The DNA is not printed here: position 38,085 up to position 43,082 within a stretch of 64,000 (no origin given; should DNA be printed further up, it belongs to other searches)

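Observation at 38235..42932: Stand-alone 1565-aa helicase-nuclease fusion (Hhe-like) between housekeeping genes: candidate single-gene defence or DNA-surveillance system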

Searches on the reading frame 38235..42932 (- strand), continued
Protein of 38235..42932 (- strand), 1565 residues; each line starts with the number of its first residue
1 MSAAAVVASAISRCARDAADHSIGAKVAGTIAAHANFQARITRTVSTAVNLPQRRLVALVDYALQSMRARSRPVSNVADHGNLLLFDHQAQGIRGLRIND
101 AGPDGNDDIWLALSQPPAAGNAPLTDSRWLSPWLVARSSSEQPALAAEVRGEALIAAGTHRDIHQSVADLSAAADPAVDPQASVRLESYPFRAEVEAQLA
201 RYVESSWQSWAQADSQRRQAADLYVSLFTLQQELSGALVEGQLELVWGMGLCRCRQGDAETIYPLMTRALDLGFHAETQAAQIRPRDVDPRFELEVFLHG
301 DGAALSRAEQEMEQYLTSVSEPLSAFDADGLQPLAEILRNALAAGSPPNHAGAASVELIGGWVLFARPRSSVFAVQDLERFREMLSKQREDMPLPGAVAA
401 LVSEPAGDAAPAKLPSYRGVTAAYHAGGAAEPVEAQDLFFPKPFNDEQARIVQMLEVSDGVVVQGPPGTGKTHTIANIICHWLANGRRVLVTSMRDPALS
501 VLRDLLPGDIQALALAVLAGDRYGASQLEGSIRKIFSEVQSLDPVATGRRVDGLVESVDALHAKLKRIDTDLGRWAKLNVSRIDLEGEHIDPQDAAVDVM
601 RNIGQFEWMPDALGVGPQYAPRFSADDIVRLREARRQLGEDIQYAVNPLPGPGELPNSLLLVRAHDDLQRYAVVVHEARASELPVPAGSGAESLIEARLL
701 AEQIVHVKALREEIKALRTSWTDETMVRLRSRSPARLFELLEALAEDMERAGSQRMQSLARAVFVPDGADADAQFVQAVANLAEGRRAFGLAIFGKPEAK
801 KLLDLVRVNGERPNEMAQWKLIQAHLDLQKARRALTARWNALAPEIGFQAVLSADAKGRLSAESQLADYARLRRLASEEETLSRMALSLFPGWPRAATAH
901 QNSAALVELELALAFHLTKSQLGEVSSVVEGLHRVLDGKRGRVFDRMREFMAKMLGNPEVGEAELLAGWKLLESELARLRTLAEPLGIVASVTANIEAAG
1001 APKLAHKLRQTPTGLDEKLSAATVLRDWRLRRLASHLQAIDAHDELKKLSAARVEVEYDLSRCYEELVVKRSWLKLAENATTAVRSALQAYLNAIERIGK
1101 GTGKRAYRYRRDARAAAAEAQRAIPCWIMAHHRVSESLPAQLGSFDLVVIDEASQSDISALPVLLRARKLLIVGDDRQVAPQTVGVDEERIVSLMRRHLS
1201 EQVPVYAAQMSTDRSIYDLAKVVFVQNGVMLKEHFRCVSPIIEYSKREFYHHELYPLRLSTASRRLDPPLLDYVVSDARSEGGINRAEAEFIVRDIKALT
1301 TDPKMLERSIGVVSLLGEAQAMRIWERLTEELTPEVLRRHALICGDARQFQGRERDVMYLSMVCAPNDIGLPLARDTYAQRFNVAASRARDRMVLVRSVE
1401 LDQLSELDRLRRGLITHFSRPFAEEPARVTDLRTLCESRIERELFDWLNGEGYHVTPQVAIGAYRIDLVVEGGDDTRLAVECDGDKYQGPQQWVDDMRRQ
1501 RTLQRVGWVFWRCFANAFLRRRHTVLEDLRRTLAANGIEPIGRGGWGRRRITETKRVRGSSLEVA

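Call 71: search_protein_families(library=padloc, alignment_id=A4, max_evalue=1e-8)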
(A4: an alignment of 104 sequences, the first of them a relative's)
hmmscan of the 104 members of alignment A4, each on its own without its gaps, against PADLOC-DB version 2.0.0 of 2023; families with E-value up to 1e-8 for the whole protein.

A. member 1, L002:7042-8334:+ (430 aa): 4 families
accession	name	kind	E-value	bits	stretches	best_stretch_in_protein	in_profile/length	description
PDLC03854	LmuA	-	5e-42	142.2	1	3-366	3-330/345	-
PDLC03805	RTasMBL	-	2.9e-31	106.8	2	198-352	129-288/322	DRT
PDLC02158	Avs1a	-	1.9e-22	78.1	1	240-329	247-335/392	-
PDLC04676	PDC-M48B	-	1.2e-11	42.1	1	242-313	210-280/357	-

B. families by the number of members that match (of 104 scanned): 89 families (the first 25 are shown)
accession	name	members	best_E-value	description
PDLC04134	mad2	2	3.8e-18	mads_2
PDLC00660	HmaB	1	0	DNA-adenine methylase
PDLC00661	HmaB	1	0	DNA-adenine methylase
PDLC00507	JetC1|JetC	1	0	DUF3584 domain; MukB-like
PDLC00515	JetC1|JetC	1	1e-241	DUF3584 domain; MukB-like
PDLC00527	JetD1|JetD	1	3.5e-158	DUF2220; DUF3322; DUF2399 domain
PDLC00531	JetD1|JetD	1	3.8e-131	DUF2220; DUF3322; DUF2399 domain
PDLC00519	JetC1|JetC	1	7.7e-92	DUF3584 domain; MukB-like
PDLC00132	GajB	1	7.8e-85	UrvD helicase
PDLC03802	RTasHel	1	6.9e-80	DRT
PDLC00114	GajB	1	2.4e-77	UrvD helicase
PDLC03961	ShosA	1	1.5e-71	-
PDLC00117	GajB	1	2.1e-71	UrvD helicase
PDLC00513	JetC1|JetC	1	8.1e-67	DUF3584 domain; MukB-like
PDLC00504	JetC1|JetC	1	9.6e-62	DUF3584 domain; MukB-like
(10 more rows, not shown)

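Call 72: search_protein_families(library=pfam, alignment_id=A4, max_evalue=0.00001)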
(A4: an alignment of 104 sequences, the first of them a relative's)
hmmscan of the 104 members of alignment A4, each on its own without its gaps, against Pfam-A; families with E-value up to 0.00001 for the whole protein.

A. member 1, L002:7042-8334:+ (430 aa): 0 families

B. families by the number of members that match (of 104 scanned): 93 families (the first 25 are shown)
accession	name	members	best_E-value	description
PF00034.26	Cytochrom_C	3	4.6e-20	Cytochrome c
PF13520.12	AA_permease_2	2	3.4e-54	Amino acid permease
PF02342.23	TerD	2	6.7e-50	TerD domain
PF00324.27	AA_permease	2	4.1e-34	Amino acid permease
PF00589.27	Phage_integrase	2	8.1e-27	Phage integrase family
PF13356.12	Arm-DNA-bind_3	2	7.9e-22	Arm DNA-binding domain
PF14020.11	DUF4236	2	3.7e-20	Protein of unknown function (DUF4236)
PF13442.11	Cytochrome_CBB3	2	1.3e-13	Cytochrome C oxidase, cbb3-type, subunit III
PF13906.12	AA_permease_C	2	2.4e-11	C-terminus of AA_permease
PF00274.25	Glycolytic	1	6.7e-140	Fructose-bisphosphate aldolase class-I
PF09492.16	Pec_lyase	1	5.7e-104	Pectic acid lyase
PF06537.16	DHOR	1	5e-95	Di-haem oxidoreductase, putative peroxidase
PF00580.27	UvrD-helicase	1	6.3e-71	UvrD/REP helicase N-terminal domain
PF00563.25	EAL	1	3.5e-70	EAL domain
PF04127.22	DFP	1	1.2e-65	DNA/pantothenate metabolism flavoprotein C-terminal domain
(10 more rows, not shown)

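Call 77: search_dna_similar(query=window:38235-42932:-, collection=phages, mode=protein, max_rows=15)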
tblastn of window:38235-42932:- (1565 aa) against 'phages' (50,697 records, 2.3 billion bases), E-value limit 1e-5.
Records with a match: 5; places in all: 5; records where one place covers at least 80% of the query: 0.
Best place of each record, by identity: <60% 5.
By first word of the organism name: Bacteriophage 3; Salmonella 1; Pseudomonas 1.
By host as written in the record: - 3; Salmonella enterica subsp. enterica serovar Kentucky 1; Pseudomonas aeruginosa strain 3-38 1.
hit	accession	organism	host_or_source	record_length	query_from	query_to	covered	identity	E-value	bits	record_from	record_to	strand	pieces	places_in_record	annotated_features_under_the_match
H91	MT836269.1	Bacteriophage sp.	human fecal samples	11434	1125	1534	26%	25.3%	7e-20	103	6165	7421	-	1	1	record has no annotation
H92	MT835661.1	Bacteriophage sp.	human fecal samples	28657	1124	1398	18%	27.5%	3e-11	75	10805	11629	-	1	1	record has no annotation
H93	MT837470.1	Bacteriophage sp.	human fecal samples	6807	1144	1401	16%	28.5%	1e-11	76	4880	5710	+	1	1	record has no annotation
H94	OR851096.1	Salmonella phage S.Kent 1-2-1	Salmonella enterica subsp. enterica ...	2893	1146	1404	17%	26.3%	2e-8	65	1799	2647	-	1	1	record has no annotation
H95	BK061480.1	Pseudomonas phage vB_PaeS-D14H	Pseudomonas aeruginosa strain 3-38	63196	1145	1398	16%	26.1%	2e-8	66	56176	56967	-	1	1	Nuclease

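Call 81: search_protein_families(library=padloc, proteins=[L064:9668-13852:+, L040:9818-13900:+, L058:9605-14176:+, L090:6897-11627:+, L089:7689-13502:+, L053:10022-14581:+], max_evalue=1e-20)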
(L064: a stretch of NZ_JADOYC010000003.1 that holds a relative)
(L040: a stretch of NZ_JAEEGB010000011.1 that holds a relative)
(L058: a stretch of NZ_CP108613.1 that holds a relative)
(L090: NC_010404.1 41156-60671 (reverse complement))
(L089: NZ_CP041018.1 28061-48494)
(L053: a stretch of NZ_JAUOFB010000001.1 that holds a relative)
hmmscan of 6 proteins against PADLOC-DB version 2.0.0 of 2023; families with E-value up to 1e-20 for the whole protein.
L064:9668-13852:+ (1394 aa): 4 families
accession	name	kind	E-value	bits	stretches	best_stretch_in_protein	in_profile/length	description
PDLC05009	PDC-S37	-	1.1e-77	260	1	330-1385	298-1342/1550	-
PDLC02194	Hhe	-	4.5e-43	144.8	1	975-1385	1361-1784/1911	-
PDLC03924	MkoC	-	1.9e-35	120.3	1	988-1268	664-963/1136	-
PDLC03920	MkoA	-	2.1e-24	83.9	0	991-1245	786-1072/1112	-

L040:9818-13900:+ (1360 aa): 4 families
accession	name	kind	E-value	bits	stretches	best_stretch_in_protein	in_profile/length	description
PDLC05009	PDC-S37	-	5.4e-56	188.2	1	265-1351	286-1350/1550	-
PDLC03924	MkoC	-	3.6e-35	119.4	1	689-1232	415-969/1136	-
PDLC03920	MkoA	-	1.1e-31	108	0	951-1209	786-1077/1112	-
PDLC02194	Hhe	-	8.7e-25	84.2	0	919-1341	1345-1782/1911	-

L058:9605-14176:+ (1523 aa): 5 families
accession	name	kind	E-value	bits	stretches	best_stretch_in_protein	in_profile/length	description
PDLC05009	PDC-S37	-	5.1e-68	228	1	383-1475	297-1341/1550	-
PDLC03920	MkoA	-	2.8e-42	143.1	1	1073-1329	789-1073/1112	-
PDLC03924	MkoC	-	2.8e-36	123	1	1072-1332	666-944/1136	-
PDLC02194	Hhe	-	2.3e-33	112.6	1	1054-1481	1358-1790/1911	-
PDLC03921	MkoA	-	2.1e-25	86.6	0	1076-1326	1296-1561/1607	-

L090:6897-11627:+ (1576 aa): 5 families
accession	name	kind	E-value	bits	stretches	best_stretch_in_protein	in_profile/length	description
PDLC05009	PDC-S37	-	1.7e-68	229.6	1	817-1541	604-1346/1550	-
PDLC03920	MkoA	-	2.2e-39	133.6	1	1137-1399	783-1075/1112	-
PDLC03924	MkoC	-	1.6e-38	130.5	1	1107-1432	620-976/1136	-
PDLC02194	Hhe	-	6.8e-37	124.3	1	1120-1537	1355-1784/1911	-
PDLC03921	MkoA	-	6.4e-28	95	0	1146-1427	1297-1595/1607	-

L089:7689-13502:+ (1937 aa): 5 families
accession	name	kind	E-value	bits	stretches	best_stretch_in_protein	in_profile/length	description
PDLC05009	PDC-S37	-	1.5e-74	249.6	1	976-1931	733-1533/1550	-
PDLC03920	MkoA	-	1.4e-34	117.6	0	1182-1437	786-1073/1112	-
PDLC03924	MkoC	-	1.5e-29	100.8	1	1185-1438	668-942/1136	-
PDLC02194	Hhe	-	1.6e-25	86.6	0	1166-1568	1359-1774/1911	-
PDLC03921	MkoA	-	2e-22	76.8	0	487-541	1027-1084/1607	-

L053:10022-14581:+ (1519 aa): 5 families
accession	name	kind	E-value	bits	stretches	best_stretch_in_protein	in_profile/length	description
PDLC05009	PDC-S37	-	2.4e-74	249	1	400-1483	298-1341/1550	-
PDLC03920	MkoA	-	4e-37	126.1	1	1086-1347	785-1077/1112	-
PDLC03924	MkoC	-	1.1e-31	107.8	1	1057-1369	623-964/1136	-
PDLC02194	Hhe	-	1.4e-29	100.1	1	1058-1467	1346-1767/1911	-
PDLC03921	MkoA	-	1.3e-23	80.7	0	1092-1343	1296-1564/1607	-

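Call 88: find_encoding_contigs(protein=P0029, flank=9000, max_places=1)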
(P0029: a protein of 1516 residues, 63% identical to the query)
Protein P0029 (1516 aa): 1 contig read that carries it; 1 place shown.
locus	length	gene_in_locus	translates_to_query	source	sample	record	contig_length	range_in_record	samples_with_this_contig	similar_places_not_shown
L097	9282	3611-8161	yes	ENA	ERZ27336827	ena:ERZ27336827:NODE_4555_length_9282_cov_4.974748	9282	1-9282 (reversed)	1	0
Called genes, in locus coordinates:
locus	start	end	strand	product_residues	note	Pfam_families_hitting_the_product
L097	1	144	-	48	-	?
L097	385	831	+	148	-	PF00011:HSP20 (weak)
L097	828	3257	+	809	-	PF02190:LON_substr_bdg, PF00004:AAA, PF07728:AAA_5, PF22667:Lon_lid, PF05362:Lon_C, PF13541:ChlI (weak)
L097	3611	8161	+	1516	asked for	PF13086:AAA_11 (weak), PF13245:AAA_19 (faint), PF13604:AAA_30 (weak), PF13087:AAA_12, PF04480:DUF559 (weak), PF18741:MTES_1575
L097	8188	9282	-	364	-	?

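Call 89: find_encoding_contigs(protein=P0047, flank=9000, max_places=1)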
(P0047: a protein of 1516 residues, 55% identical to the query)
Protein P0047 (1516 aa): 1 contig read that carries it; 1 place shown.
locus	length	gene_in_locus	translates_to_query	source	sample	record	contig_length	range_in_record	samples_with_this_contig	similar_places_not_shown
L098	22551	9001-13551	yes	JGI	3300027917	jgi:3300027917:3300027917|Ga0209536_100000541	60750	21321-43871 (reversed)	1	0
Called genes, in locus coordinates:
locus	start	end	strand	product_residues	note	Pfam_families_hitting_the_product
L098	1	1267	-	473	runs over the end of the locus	PF04107:GCS2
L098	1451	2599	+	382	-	PF26514:DUF8173 (weak)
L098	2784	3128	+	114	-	PF00582:Usp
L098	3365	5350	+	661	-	PF00005:ABC_tran, PF02463:SMC_N (faint), PF03193:RsgA_GTPase (faint), PF13304:AAA_21 (weak), PF12848:ABC_tran_Xtn, PF00005:ABC_tran, PF13191:AAA_16, PF16326:ABC_tran_CTD, +5 more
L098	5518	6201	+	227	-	-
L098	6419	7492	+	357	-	PF00753:Lactamase_B, PF00581:Rhodanese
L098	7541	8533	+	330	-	PF00248:Aldo_ket_red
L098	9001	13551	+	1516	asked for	PF13086:AAA_11 (weak), PF13245:AAA_19 (faint), PF13604:AAA_30 (weak), PF13087:AAA_12, PF18741:MTES_1575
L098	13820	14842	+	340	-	PF00274:Glycolytic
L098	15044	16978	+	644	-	PF01209:Ubie_methyltran, PF13489:Methyltransf_23 (weak), PF13847:Methyltransf_31, PF08241:Methyltransf_11, PF13649:Methyltransf_25, PF07478:Dala_Dala_lig_C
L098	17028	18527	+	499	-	PF02074:Peptidase_M32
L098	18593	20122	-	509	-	-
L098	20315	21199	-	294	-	PF00850:Hist_deacetyl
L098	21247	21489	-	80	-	-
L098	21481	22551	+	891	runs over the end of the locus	PF02629:CoA_binding, PF13380:CoA_binding_2, PF13607:Succ_CoA_lig, PF19045:Ligase_CoA_2, PF13549:ATP-grasp_5, PF13302:Acetyltransf_3, PF00583:Acetyltransf_1, PF13508:Acetyltransf_7 (weak)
